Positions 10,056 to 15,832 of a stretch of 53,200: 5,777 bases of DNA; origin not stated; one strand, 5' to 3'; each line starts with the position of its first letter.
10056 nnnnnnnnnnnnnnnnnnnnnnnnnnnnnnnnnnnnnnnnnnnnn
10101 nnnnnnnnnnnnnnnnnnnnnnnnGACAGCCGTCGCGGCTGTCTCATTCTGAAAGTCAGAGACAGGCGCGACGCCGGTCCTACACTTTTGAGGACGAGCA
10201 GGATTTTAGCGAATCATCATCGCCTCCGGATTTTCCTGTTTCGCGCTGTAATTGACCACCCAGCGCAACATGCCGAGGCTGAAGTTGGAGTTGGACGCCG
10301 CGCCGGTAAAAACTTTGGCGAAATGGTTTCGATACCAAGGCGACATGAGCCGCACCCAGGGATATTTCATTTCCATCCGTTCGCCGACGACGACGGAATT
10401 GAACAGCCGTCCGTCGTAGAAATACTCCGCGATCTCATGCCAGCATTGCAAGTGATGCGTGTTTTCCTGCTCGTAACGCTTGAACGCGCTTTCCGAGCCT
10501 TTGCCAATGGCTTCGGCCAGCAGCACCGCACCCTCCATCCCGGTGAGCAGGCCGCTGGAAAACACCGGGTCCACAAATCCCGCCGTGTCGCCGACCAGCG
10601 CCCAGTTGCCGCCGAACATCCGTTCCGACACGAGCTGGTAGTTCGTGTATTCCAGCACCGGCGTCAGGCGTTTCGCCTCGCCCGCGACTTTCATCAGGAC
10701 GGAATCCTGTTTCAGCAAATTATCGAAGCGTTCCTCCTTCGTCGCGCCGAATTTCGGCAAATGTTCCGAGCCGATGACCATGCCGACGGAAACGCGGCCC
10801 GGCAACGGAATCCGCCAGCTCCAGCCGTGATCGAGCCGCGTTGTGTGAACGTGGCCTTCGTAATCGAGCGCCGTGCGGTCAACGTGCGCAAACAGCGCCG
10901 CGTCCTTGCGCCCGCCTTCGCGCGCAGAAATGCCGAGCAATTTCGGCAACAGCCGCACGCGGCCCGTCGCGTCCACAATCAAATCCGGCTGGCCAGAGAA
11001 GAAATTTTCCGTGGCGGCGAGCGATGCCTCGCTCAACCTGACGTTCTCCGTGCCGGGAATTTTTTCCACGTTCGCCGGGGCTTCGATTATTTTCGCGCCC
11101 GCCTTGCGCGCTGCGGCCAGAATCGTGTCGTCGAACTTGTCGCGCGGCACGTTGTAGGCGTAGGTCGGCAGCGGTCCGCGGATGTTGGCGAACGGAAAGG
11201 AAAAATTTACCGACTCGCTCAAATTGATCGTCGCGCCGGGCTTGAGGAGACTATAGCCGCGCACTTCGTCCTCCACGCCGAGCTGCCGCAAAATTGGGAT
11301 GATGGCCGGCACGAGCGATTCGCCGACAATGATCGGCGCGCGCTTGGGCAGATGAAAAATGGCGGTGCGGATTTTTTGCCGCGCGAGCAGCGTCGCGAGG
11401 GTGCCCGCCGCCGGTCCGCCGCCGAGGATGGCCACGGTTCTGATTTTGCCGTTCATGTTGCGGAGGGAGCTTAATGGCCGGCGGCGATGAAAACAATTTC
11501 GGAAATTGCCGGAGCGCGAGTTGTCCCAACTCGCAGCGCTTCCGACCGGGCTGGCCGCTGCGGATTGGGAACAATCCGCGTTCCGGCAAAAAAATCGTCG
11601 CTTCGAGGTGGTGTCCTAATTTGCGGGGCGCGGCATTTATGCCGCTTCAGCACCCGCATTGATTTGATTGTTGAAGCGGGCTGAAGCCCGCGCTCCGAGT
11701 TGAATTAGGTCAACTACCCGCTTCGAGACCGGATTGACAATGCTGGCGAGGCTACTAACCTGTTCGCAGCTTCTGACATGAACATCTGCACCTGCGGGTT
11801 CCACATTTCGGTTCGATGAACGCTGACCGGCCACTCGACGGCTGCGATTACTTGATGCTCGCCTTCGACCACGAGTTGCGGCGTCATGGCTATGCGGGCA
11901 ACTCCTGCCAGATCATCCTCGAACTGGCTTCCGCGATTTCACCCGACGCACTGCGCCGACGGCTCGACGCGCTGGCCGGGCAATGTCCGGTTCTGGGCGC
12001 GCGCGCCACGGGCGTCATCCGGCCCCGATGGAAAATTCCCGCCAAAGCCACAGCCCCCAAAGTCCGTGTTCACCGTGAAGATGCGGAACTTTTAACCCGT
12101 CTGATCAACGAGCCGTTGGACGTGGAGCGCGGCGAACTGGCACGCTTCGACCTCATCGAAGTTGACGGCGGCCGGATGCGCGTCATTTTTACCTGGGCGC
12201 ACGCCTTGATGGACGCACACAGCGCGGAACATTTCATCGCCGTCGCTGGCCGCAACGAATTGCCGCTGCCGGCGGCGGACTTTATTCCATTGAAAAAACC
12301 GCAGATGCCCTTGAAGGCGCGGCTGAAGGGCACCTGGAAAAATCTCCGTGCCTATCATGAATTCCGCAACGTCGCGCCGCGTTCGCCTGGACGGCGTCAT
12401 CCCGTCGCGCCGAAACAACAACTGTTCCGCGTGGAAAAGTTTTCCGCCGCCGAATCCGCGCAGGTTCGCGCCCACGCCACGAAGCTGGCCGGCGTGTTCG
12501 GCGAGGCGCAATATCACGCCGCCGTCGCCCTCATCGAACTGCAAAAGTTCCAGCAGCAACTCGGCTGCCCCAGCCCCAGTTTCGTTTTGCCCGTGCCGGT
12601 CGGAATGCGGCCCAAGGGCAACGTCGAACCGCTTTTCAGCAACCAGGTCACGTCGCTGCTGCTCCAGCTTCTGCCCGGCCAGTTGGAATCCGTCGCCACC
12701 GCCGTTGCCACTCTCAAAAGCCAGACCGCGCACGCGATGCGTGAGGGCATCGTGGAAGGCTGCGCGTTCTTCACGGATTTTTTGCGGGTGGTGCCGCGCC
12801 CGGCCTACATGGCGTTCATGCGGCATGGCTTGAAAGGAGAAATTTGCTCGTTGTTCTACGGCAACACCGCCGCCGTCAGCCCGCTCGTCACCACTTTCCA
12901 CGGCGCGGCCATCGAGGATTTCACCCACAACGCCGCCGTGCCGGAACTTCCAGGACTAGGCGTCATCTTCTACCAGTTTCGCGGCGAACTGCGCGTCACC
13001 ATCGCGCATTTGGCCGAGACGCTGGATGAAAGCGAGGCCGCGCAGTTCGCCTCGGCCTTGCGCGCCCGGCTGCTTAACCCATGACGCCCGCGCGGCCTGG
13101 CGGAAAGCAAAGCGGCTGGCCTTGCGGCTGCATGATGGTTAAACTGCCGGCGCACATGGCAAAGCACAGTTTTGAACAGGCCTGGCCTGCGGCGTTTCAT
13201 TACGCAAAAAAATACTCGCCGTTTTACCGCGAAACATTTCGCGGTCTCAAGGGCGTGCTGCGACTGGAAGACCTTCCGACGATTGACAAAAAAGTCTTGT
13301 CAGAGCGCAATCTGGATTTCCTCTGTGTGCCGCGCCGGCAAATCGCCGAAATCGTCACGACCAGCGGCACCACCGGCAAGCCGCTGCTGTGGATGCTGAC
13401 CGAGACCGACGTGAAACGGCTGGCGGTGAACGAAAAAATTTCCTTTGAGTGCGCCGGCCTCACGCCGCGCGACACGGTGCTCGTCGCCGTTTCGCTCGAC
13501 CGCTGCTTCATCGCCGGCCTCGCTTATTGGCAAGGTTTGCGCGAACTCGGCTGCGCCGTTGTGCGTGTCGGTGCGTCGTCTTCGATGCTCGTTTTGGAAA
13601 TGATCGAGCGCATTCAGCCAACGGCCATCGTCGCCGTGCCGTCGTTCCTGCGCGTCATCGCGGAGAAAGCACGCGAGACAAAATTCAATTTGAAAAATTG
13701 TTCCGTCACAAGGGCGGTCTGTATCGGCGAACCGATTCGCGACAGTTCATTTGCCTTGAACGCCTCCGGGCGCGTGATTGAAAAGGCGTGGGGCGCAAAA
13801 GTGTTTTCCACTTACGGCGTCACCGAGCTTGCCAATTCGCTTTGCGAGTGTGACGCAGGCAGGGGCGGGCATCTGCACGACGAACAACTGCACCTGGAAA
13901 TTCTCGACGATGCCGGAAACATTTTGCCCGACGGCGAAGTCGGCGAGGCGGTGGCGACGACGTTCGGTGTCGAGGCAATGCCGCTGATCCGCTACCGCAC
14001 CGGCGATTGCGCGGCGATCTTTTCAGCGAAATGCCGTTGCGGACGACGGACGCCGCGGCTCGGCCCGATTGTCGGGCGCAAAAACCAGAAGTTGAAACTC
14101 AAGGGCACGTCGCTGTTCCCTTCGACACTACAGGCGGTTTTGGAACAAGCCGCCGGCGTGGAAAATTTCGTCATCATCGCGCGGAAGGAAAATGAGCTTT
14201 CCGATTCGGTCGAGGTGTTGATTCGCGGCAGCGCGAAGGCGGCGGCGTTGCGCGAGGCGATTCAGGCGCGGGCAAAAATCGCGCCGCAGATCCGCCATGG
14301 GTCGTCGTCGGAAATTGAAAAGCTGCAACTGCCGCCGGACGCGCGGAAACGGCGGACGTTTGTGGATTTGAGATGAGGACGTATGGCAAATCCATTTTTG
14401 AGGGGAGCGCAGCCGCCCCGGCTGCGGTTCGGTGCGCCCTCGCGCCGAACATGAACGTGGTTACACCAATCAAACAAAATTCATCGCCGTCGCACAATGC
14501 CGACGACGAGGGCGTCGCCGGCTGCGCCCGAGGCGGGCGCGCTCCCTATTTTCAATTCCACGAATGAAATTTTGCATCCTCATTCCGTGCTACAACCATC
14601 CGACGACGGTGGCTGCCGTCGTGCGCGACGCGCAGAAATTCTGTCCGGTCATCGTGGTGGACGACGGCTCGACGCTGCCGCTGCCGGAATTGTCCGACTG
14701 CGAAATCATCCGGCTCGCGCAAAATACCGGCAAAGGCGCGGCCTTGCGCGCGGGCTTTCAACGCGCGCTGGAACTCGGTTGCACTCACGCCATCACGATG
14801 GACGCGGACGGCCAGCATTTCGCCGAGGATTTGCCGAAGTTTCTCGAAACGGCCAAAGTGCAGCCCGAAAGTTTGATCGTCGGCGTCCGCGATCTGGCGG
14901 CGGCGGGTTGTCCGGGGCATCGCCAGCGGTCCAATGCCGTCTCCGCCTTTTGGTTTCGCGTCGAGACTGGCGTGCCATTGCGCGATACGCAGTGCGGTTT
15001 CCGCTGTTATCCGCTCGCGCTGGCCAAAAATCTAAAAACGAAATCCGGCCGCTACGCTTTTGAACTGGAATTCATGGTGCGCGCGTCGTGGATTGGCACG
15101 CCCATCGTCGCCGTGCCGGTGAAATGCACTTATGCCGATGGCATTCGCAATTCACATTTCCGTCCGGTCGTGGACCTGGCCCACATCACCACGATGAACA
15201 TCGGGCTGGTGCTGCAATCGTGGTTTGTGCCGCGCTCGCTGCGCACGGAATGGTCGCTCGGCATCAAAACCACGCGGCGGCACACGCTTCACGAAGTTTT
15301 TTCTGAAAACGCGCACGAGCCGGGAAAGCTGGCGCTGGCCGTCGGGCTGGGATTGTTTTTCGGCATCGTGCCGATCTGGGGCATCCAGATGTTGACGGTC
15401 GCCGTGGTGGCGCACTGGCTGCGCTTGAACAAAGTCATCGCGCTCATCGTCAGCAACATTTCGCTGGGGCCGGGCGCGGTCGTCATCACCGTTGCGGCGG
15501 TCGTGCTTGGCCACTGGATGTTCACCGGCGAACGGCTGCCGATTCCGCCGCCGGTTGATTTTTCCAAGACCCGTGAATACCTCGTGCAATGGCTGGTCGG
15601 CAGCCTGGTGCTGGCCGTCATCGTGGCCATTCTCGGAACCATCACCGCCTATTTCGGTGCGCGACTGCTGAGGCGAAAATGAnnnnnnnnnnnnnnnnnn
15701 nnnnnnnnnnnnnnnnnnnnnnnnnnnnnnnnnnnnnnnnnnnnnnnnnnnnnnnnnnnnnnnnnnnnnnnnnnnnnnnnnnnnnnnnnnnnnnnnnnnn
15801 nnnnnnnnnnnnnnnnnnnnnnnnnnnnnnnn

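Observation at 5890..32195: About 26-kb convergent two-operon lipid/pigment gene cluster: APE-like type II FAS core elaborated with halogenases, HxxxD acyltransferases, desaturase, deacetylase and a C45 Ntn-hydrolase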

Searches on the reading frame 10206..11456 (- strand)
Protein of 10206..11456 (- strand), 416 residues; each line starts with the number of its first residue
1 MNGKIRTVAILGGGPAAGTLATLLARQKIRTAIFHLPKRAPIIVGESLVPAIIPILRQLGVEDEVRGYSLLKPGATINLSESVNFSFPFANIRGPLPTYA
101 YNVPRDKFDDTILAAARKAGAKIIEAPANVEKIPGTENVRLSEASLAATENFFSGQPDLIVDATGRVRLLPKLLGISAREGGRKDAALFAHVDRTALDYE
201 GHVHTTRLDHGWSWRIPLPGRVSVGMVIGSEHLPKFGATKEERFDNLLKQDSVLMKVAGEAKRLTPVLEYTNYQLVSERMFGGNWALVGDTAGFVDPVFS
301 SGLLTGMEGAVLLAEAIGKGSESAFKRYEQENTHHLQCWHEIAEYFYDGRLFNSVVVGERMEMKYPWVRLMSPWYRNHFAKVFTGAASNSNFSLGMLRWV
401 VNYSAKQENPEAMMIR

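Call 8: search_protein_families(library=ncbifam, proteins=[window:10206-11456:-], max_evalue=0.01)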
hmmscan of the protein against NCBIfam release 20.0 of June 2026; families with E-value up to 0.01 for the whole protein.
window:10206-11456:- (416 aa): 24 families
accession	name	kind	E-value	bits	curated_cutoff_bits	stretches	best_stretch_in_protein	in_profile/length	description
NF033113.0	halo_ClmS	equivalog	5.4e-29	101.1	900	1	6-323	3-327/570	chloramphenicol-biosynthetic FADH2-dependent halogenase CmlS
NF049967.1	QhpG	equivalog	1.2e-28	100.2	240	1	8-316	1-285/423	flavin-dependent monooxygenase QhpG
NF038171.1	maturase_LodB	equivalog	1.6e-18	67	400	1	8-348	2-346/361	lysine-epsilon-oxidase maturase LodB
TIGR02032.1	GG-red-SF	subfamily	1.9e-18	67.2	158.8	1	8-317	3-297/297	geranylgeranyl reductase family protein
NF038174.1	maturase_GoxB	equivalog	8.9e-13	48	400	1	7-332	2-328/358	glycine oxidase maturase GoxB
TIGR01988.1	Ubi-OHases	subfamily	3.7e-11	42.5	224.65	1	8-337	2-340/387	ubiquinone biosynthesis hydroxylase, UbiH/UbiF/VisC/COQ6 family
NF005313.0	PRK06847.1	subfamily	1.4e-08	34.1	372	1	4-124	3-125/375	hypothetical protein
NF045655.1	MkRedMenJ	equivalog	2.3e-07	30.1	700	0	7-129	6-125/406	menaquinone reductase MenJ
NF006593.0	PRK09126.1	equivalog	1.1e-06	27.8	420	1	154-322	154-320/393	5-demethoxyubiquinol-8 5-hydroxylase UbiM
NF005691.0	PRK07494.1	equivalog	3.6e-06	25.8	459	1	5-323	8-321/404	UbiH/UbiF family hydroxylase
NF041080.1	DGGGPL_reductase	equivalog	5.9e-06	25.4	580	0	8-173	4-162/447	digeranylgeranylglycerophospholipid reductase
TIGR02023.1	BchP-ChlP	subfamily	1.1e-05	24.7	343.3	1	7-324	2-305/388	geranylgeranyl diphosphate reductase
TIGR01984.1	UbiH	equivalog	3e-05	23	392.2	1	8-330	2-328/382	2-octaprenyl-6-methoxyphenyl hydroxylase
NF005720.0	PRK07538.1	subfamily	8e-05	21.7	400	1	7-165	4-164/418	hypothetical protein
NF006091.0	PRK08243.1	subfamily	9.8e-05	21.3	351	0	7-42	4-39/393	4-hydroxybenzoate 3-monooxygenase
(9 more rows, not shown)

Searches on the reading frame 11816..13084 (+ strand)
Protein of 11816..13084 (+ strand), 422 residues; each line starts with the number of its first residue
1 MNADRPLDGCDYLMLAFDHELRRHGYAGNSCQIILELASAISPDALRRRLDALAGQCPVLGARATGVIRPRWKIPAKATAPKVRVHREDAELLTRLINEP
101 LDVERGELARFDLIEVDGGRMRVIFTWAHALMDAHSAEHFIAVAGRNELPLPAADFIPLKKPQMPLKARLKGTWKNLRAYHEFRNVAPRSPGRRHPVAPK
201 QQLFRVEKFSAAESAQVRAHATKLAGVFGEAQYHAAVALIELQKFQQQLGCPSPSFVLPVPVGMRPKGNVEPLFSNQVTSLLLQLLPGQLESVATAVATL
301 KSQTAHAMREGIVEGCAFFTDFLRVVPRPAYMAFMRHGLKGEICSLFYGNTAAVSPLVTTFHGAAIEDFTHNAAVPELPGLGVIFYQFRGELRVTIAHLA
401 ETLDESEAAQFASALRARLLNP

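Call 3: search_protein_families(library=pfam, proteins=[window:11816-13084:+], max_evalue=0.01)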
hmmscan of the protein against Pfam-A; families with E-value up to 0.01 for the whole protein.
window:11816-13084:+ (422 aa): 0 families

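Call 6: search_protein_families(library=ncbifam, proteins=[window:11816-13084:+], max_evalue=0.01)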
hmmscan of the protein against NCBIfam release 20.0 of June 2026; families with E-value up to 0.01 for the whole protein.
window:11816-13084:+ (422 aa): 1 family
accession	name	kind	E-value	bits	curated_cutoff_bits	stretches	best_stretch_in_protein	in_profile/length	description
NF006787.0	PRK09294.1-1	subfamily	0.00081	18.4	396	1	41-139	34-127/420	acyltransferase PapA5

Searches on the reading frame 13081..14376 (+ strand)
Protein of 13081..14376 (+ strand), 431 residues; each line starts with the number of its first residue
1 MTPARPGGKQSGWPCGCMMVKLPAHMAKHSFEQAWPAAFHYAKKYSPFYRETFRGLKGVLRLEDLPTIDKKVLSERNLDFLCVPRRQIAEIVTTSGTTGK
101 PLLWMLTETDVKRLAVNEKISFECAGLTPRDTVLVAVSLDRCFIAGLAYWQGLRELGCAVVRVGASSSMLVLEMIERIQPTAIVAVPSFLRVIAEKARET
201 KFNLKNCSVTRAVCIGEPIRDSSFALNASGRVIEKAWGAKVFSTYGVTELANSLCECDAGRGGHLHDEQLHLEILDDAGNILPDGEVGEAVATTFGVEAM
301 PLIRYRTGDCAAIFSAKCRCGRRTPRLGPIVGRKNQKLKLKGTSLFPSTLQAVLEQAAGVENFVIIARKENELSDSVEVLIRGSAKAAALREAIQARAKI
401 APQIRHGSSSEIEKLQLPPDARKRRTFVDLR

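Call 3: search_protein_families(library=pfam, proteins=[window:13081-14376:+], max_evalue=0.01)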
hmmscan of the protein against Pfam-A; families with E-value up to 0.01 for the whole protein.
window:13081-14376:+ (431 aa): 2 families
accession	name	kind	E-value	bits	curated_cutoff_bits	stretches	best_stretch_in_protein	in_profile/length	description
PF00501.34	AMP-binding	-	3e-18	66.2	29.9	1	83-290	159-372/384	AMP-binding enzyme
PF14535.12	AMP-binding_C_2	-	0.0048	17.6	25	1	342-406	1-66/96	AMP-binding enzyme C-terminal domain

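Call 6: search_protein_families(library=ncbifam, proteins=[window:13081-14376:+], max_evalue=0.01)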
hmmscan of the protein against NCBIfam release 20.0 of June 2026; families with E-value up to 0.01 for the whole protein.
window:13081-14376:+ (431 aa): 32 families (the best 25 are shown)
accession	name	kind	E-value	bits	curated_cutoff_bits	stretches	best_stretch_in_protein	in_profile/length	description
NF053551.1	FlxY_rubin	equivalog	4.7e-125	417.6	520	1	31-431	13-424/424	flexirubin biosynthesis putative acyl-CoA ligase FlxY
NF045666.1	DVU1553_fam_AMP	equivalog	6.7e-54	183.2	300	1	37-333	33-330/331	DVU_1553 family AMP-dependent CoA ligase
NF041878.1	paak_haloarch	equivalog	9.6e-47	159.5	700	1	45-397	31-388/427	phenylacetate--CoA ligase PaaK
TIGR02155.1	PA_CoA_ligase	equivalog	5.5e-42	143.8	646.3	1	54-406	42-388/422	phenylacetate--CoA ligase PaaK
TIGR03335.1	F390_ftsA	equivalog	2.5e-29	102.3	458.7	1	38-327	25-323/445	coenzyme F390 synthetase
NF041217.1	BagE_FevW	exception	1.4e-24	86.8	800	1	44-396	29-376/424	bagremycin/ferroverdin synthetase BagE/FevW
NF004837.0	PRK06187.1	subfamily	2.7e-12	45.7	476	1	83-259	167-332/531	long-chain-fatty-acid--CoA ligase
TIGR01733.1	AA-adenyl-dom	subfamily_domain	3e-10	39.5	317.4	1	85-291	119-323/409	amino acid adenylation domain-containing protein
TIGR02304.1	aden_form_hyp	equivalog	1.3e-09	37.6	251.9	1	172-367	180-365/430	F390 synthetase-related protein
NF009233.0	PRK12583.1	subfamily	5.3e-09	35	832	1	86-293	201-405/558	fatty acid CoA ligase family protein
NF009071.0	PRK12406.1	subfamily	2.3e-08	32.9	701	1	85-295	152-359/510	acyl-CoA synthetase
TIGR03098.1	ligase_PEP_1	hypoth_equivalog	3.3e-08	32.4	592.35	2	330-398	414-482/517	acyl-CoA ligase (AMP-forming), exosortase A system-associated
NF053567.1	HBDA_AROS1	equivalog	6.9e-08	31.3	1000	1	85-196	170-278/523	3-hydroxybenzoate--CoA ligase HbdA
NF052269.1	Staph_lig_FadD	equivalog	3.6e-07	28.9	650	1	75-289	139-345/499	long-chain-fatty-acid--CoA ligase FadD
NF004114.0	PRK05605.1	equivalog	1.4e-06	26.9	766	1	84-209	219-342/575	long-chain-fatty-acid--CoA ligase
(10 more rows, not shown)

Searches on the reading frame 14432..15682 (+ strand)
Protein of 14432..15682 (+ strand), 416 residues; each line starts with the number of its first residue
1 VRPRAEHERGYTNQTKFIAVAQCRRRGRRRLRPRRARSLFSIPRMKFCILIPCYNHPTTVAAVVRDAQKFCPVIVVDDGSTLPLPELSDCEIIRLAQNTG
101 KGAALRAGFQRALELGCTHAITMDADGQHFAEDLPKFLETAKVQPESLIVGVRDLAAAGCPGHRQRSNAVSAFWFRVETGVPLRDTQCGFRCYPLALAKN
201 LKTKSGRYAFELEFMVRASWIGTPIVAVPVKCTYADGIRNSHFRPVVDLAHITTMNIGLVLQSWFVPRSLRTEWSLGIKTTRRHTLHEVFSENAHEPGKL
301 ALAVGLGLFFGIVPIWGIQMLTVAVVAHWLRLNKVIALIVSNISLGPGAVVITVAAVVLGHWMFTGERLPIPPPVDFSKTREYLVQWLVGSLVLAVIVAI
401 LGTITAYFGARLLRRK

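Call 3: search_protein_families(library=pfam, proteins=[window:14432-15682:+], max_evalue=0.01)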
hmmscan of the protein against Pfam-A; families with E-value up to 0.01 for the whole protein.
window:14432-15682:+ (416 aa): 2 families
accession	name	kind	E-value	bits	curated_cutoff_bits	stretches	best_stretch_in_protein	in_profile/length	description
PF09835.14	DUF2062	-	1.3e-18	67.8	27.4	1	285-416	7-144/147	Uncharacterized protein conserved in bacteria (DUF2062)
PF00535.33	Glycos_transf_2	-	4.4e-15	56.5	23.3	1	48-169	1-131/168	Glycosyl transferase family 2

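Call 6: search_protein_families(library=ncbifam, proteins=[window:14432-15682:+], max_evalue=0.01)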
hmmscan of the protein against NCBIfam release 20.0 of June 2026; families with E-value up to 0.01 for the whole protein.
window:14432-15682:+ (416 aa): 7 families
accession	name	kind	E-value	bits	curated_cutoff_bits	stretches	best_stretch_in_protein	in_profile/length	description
NF058614.1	PPMAGASynPpgS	equivalog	8.3e-15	54.8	370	1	49-236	4-200/226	polyprenyl-phospho-N-acetylgalactosaminyl synthase PpgS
TIGR04182.1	glyco_TIGR04182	equivalog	1.8e-11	44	325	1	47-253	2-211/293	S-layer glycoprotein N-glycosyltransferase AglJ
TIGR03546.1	TIGR03546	subfamily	5.2e-06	26.4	79.45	1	295-400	14-122/154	TIGR03546 family protein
TIGR03965.1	mycofact_glyco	equivalog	8.6e-05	21.6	280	1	46-112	75-153/467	mycofactocin biosynthesis glycosyltransferase MftF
NF007986.1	PRK10714.1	equivalog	0.00014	21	529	1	46-195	7-166/316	undecaprenyl-phosphate 4-deoxy-4-formamido-L-arabinose transferase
NF041391.1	DPhHxTase_Halo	equivalog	0.00037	19.5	375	1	54-252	4-201/213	dolichyl-phosphate hexose transferase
TIGR03937.1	PgaC_IcaA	equivalog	0.0019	17.2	422.3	1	46-114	46-126/407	poly-beta-1,6-N-acetyl-D-glucosamine synthase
